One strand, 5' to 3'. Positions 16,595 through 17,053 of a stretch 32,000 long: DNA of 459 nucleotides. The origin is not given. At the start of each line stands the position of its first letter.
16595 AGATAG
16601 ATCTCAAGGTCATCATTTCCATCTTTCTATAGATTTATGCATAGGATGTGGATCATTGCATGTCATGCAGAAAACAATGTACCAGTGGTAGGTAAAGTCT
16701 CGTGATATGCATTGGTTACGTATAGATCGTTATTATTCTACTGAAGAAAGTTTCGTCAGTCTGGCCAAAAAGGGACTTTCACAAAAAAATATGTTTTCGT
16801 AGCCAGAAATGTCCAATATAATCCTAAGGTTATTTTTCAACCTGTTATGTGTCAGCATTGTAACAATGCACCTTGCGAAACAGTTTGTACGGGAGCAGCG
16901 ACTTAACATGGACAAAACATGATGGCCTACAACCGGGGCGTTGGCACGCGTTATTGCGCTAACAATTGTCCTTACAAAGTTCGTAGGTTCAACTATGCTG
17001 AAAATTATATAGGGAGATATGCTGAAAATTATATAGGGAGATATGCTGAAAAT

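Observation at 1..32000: Dense set of locally derived tandem arrays that largely avoid intact coding sequence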

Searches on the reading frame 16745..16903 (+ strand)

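Call 67: search_protein_families(library=pfam, max_evalue=0.01, proteins=[window:16745-16903:+])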
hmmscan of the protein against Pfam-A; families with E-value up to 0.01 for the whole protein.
window:16745-16903:+ (53 aa): 1 family
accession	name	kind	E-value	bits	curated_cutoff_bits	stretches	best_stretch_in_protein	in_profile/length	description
PF13247.11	Fer4_11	-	0.0022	18.6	26.2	1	29-52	3-26/100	4Fe-4S dicluster domain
